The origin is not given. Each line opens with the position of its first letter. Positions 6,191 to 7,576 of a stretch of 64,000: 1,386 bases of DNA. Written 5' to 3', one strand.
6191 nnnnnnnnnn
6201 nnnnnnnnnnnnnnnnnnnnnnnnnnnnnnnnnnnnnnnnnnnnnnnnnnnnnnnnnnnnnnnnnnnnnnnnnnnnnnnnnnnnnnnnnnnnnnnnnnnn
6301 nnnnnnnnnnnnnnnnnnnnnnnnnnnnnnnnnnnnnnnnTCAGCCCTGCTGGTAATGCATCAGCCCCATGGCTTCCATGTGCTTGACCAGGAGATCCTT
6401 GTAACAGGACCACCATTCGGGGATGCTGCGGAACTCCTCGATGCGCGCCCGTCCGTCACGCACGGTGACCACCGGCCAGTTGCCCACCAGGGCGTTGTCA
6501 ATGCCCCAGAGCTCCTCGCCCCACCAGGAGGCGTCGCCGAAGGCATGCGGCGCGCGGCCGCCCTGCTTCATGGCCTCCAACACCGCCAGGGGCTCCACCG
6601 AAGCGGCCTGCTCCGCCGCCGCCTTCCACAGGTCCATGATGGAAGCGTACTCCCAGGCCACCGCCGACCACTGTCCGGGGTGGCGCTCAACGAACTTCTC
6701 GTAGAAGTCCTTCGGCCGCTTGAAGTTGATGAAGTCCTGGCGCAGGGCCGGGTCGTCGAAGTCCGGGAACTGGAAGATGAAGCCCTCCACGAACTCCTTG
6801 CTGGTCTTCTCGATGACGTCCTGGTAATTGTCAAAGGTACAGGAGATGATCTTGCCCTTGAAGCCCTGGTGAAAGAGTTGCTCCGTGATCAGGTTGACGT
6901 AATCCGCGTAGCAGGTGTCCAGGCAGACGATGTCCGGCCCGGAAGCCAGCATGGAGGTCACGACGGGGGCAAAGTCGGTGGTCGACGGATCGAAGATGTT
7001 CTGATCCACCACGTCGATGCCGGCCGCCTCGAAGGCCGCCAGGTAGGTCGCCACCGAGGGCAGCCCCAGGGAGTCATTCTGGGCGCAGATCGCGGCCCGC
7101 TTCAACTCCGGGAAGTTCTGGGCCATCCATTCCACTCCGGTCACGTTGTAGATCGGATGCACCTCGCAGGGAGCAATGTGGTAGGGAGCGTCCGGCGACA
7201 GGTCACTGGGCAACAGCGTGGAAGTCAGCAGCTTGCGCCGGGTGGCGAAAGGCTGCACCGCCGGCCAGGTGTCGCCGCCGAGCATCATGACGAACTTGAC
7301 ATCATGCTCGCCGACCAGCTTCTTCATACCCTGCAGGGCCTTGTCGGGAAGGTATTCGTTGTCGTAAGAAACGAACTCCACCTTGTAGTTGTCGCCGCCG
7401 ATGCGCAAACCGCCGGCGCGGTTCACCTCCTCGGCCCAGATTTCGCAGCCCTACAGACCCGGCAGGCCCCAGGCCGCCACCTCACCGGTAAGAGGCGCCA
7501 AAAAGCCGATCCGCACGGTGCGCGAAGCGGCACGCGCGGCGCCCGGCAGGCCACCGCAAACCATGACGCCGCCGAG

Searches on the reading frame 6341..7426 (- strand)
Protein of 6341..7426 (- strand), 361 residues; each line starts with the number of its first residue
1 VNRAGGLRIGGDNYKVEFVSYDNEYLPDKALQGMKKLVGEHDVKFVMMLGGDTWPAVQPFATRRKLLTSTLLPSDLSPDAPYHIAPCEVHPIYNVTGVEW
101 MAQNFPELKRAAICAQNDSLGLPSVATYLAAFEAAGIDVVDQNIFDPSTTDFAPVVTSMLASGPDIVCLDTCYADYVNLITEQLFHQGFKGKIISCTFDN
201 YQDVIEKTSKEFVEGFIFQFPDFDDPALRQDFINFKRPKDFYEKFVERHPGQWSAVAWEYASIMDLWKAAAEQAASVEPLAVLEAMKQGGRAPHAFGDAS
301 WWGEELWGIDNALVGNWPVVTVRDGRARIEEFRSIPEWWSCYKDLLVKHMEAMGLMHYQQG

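Call 6: search_protein_families(library=pfam, proteins=[window:6341-7426:-])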
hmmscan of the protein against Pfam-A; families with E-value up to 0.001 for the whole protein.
window:6341-7426:- (361 aa): 1 family
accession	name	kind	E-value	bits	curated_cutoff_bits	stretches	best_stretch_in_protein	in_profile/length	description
PF13458.12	Peripla_BP_6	-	3.9e-37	129.1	31.7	1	2-325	33-342/343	Periplasmic binding protein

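Call 7: search_protein_families(library=ncbifam, proteins=[window:6341-7426:-])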
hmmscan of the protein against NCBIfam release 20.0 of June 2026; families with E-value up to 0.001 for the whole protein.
window:6341-7426:- (361 aa): 0 families

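Call 43: search_solved_structures(query=window:6341-7426:-, max_evalue=0.00001)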
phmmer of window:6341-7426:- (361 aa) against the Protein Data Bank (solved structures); distinct sequences matched with E-value up to 0.00001: 3.
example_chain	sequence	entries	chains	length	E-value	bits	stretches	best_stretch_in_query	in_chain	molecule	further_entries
3ipc_A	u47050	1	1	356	2.8e-07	32.9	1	99-301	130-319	ABC transporter, substrate binding protein (Amino acid)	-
3ip5_A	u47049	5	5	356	2.8e-07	32.9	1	99-301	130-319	ABC transporter, substrate binding protein (Amino acid)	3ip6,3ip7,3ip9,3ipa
4obb_A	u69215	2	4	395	7.9e-06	28.2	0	102-219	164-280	Amino acid/amide ABC transporter substrate-binding protein, HAAT family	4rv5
